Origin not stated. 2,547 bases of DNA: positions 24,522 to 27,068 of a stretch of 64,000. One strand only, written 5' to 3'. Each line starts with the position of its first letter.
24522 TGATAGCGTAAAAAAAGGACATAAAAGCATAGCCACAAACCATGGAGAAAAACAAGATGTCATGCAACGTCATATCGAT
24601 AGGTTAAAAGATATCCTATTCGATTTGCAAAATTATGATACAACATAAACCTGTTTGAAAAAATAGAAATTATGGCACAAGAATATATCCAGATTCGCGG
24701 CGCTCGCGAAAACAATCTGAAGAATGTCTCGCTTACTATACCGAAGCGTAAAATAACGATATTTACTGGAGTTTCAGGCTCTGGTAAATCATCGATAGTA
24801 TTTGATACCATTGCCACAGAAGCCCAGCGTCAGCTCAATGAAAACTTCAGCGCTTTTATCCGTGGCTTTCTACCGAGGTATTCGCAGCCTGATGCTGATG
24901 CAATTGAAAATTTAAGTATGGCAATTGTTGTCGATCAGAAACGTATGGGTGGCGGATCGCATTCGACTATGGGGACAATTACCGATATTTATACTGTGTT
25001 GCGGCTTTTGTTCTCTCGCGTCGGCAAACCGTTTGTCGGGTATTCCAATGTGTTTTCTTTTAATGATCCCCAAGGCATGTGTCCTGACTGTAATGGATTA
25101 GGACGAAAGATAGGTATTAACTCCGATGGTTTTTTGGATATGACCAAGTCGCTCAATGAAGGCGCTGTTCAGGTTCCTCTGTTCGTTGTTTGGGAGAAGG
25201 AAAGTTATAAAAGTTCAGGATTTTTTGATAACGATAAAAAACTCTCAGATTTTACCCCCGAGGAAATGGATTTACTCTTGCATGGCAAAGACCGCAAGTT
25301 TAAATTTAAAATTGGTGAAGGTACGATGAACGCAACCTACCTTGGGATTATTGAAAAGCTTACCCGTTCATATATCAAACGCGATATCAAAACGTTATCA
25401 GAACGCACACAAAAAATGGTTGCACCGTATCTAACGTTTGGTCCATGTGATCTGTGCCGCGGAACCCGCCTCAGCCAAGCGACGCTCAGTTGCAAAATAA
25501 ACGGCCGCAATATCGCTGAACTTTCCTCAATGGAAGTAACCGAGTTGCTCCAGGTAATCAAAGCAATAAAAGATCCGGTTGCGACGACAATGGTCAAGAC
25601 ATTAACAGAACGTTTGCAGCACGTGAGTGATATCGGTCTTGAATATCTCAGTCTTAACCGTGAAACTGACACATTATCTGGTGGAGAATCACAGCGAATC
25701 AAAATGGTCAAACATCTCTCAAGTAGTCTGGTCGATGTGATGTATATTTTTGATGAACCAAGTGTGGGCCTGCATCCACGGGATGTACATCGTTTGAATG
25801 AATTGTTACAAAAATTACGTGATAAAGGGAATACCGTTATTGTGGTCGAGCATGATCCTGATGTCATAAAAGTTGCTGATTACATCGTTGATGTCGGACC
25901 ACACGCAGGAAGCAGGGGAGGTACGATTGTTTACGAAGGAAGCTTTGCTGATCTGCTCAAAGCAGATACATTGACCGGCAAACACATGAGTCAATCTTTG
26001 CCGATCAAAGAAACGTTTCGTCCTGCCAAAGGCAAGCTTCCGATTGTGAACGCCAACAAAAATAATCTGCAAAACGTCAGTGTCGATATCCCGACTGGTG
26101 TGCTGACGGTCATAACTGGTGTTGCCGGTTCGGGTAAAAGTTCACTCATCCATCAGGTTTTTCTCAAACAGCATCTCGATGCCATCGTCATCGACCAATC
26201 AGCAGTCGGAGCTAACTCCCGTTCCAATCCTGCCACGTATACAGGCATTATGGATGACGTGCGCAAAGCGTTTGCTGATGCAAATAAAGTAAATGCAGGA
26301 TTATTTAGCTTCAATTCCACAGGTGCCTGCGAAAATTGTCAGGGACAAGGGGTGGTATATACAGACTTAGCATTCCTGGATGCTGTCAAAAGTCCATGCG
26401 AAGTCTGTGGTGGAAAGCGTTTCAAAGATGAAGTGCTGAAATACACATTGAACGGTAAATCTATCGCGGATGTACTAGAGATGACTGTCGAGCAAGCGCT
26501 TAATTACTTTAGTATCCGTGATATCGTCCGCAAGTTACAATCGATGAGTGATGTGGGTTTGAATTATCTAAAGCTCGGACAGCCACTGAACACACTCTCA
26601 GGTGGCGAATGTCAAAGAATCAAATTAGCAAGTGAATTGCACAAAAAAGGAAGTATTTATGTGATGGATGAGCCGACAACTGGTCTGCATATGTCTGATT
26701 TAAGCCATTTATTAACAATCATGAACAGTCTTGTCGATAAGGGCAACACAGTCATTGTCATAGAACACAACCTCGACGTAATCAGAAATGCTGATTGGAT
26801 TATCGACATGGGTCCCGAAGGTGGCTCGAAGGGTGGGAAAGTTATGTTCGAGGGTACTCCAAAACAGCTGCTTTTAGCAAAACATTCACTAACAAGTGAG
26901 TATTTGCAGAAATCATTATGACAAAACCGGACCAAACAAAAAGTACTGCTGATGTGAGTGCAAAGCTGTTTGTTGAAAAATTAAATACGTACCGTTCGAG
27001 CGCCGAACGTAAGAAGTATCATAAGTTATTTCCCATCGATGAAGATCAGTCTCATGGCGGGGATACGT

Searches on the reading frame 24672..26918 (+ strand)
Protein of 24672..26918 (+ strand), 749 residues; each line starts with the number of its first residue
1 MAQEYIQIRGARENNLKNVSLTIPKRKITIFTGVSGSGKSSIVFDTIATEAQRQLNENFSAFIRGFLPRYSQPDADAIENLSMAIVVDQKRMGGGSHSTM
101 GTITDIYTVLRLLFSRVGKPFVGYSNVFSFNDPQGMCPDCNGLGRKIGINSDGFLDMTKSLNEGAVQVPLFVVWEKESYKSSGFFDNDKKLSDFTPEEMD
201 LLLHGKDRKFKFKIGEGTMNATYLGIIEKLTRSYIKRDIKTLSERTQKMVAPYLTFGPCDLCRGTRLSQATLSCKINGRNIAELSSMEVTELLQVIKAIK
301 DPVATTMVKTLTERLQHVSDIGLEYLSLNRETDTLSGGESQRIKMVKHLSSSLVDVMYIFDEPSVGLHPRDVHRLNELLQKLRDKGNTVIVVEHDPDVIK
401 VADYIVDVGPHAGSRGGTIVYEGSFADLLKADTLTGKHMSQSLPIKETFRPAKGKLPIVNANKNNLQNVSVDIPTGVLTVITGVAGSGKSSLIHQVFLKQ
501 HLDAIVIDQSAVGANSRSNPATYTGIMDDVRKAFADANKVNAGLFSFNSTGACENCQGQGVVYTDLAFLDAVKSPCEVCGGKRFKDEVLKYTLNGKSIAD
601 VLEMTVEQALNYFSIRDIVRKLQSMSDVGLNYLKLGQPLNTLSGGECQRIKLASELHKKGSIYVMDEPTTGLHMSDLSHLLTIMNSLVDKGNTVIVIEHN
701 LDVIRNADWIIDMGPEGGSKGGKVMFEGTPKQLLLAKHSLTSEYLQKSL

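Call 55: search_protein_families(library=ncbifam, proteins=[window:24672-26918:+], max_evalue=0.00001)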
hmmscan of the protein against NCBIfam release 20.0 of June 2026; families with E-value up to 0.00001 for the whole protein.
window:24672-26918:+ (749 aa): 181 families (the best 25 are shown)
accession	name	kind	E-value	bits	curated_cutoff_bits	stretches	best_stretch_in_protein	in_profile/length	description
NF001503.0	PRK00349.1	equivalog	1.4e-243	811.1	1147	3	126-500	268-659/943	excinuclease ABC subunit UvrA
TIGR00630.1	uvra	equivalog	4.3e-239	796.3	729.8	3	126-499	266-656/924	excinuclease ABC subunit UvrA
NF001885.0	PRK00635.1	equivalog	1.7e-151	506.2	3054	2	245-746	385-916/1809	excinuclease ABC subunit A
NF040873.1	AztA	equivalog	2.3e-37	128.4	220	2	620-711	99-189/191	zinc ABC transporter ATP-binding protein AztA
TIGR03608.1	L_ocin_972_ABC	subfamily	6.4e-36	123.8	254.85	2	619-713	113-206/206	putative bacteriocin export ABC transporter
TIGR02857.1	CydD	equivalog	2.4e-35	122.5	435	2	603-713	425-529/529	thiol reductant ABC exporter subunit CydD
TIGR04521.1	ECF_ATPase_2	equivalog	2.4e-35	122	330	2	623-745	126-244/279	energy-coupling factor transporter ATPase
TIGR02673.1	FtsE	equivalog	1.9e-31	109.4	264.85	2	620-707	116-203/214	cell division ATP-binding protein FtsE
TIGR04520.1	ECF_ATPase_1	equivalog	2.4e-31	109.2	315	2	623-744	119-234/269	energy-coupling factor transporter ATPase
NF008409.0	PRK11231.1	equivalog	1.7e-30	106.2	375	1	617-735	115-227/255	Fe(3+) dicitrate ABC transporter ATP-binding protein FecE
NF010068.0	PRK13548.1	equivalog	3.8e-30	104.9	261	2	622-742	119-238/261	heme ABC transporter ATP-binding protein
TIGR00972.1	3a0107s01c2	equivalog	9.8e-30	103.7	343.2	2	634-747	137-245/248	phosphate ABC transporter ATP-binding protein PstB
TIGR02315.1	ABC_phnC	equivalog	2.6e-29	102.3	266.1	2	603-733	108-233/243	phosphonate ABC transporter ATP-binding protein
TIGR01166.1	cbiO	subfamily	4.5e-28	98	211.8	2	625-703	112-189/190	cobalt ABC transporter, ATP-binding protein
TIGR03873.1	F420-0_ABC_ATP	hypoth_equivalog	6.2e-27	94.5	372.4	2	638-734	134-225/256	putative F420-0 ABC transporter ATP-binding protein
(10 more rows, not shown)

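Call 67: find_homologous_proteins(query=window:24672-26918:+, max_evalue=1e-50)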
Query window:24672-26918:+ (749 aa): 7997 proteins with E <= 1e-50 among 8000 candidates; the best 120 are listed.
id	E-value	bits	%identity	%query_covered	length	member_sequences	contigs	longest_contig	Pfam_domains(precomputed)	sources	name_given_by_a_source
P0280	0.0e+0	1682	100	100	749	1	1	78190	PF01443.25,PF00005.34,PF13175.13,PF13555.13,PF03193.23,PF20703.4,PF02463.26,PF13304.13,PF13191.13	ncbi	-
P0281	0.0e+0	1454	85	99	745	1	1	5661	PF17755.7,PF01443.25,PF00005.34,PF13175.13,PF13555.13,PF03193.23,PF20703.4,PF02463.26,PF13304.13,PF13191.13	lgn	-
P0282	0.0e+0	1420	83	100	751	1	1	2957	PF00005.34,PF13555.13,PF20703.4,PF02463.26,PF13304.13,PF13191.13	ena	-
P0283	0.0e+0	1419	83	100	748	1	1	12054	PF17755.7,PF00005.34,PF13175.13,PF13555.13,PF03193.23,PF20703.4,PF02463.26,PF13304.13,PF13191.13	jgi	jgi:excinuclease UvrABC ATPase subunit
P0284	0.0e+0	1416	83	100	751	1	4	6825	PF00005.34,PF13555.13,PF20703.4,PF02463.26,PF13304.13,PF13191.13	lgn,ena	-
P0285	0.0e+0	1414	83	100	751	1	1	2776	PF00005.34,PF13555.13,PF20703.4,PF02463.26,PF13304.13,PF13191.13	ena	-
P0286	0.0e+0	1411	83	99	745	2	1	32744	PF01443.25,PF00005.34,PF13175.13,PF13555.13,PF03193.23,PF20703.4,PF02463.26,PF25199.2,PF13304.13,PF13191.13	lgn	-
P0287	0.0e+0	1409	82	99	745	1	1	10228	PF00005.34,PF13175.13,PF13555.13,PF20703.4,PF02463.26,PF13304.13,PF13191.13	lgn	-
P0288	0.0e+0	1403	82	100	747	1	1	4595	PF17755.7,PF01443.25,PF00005.34,PF13175.13,PF13555.13,PF03193.23,PF20703.4,PF02463.26,PF25199.2,PF13304.13,PF13191.13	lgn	-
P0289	0.0e+0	1401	82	99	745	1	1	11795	PF00005.34,PF13175.13,PF13555.13,PF03193.23,PF20703.4,PF02463.26,PF13304.13,PF13191.13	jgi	jgi:excinuclease UvrABC ATPase subunit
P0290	0.0e+0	1400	82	100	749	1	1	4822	PF01443.25,PF00005.34,PF13175.13,PF13555.13,PF03193.23,PF20703.4,PF02463.26,PF13304.13,PF13191.13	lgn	-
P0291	0.0e+0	1400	82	99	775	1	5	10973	PF01443.25,PF00005.34,PF13175.13,PF13555.13,PF03193.23,PF20703.4,PF02463.26,PF13304.13,PF13191.13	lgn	-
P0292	0.0e+0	1397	82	99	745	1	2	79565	PF00005.34,PF13175.13,PF13555.13,PF20703.4,PF02463.26,PF13304.13,PF13191.13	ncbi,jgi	ncbi:MAG: hypothetical protein RI947_798 [Candidatus Parcubacteria bacterium]|jgi:excinuclease UvrAB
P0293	0.0e+0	1396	82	99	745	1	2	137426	PF01443.25,PF00005.34,PF13175.13,PF13555.13,PF03193.23,PF20703.4,PF02463.26,PF13304.13,PF13191.13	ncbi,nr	ncbi:MAG: excinuclease ABC subunit UvrA [Candidatus Levybacteria bacterium]|nr:excinuclease ABC subu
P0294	0.0e+0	1396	81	100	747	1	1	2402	PF01443.25,PF00005.34,PF13175.13,PF13555.13,PF03193.23,PF20703.4,PF02463.26,PF13304.13,PF13191.13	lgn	-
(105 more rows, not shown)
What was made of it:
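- The host organism and its envelope type are unresolved (call 67).
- Tried and rejected: The UvrA paralogue is about 80% identical across several phyla, so it is uninformative (call 67).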
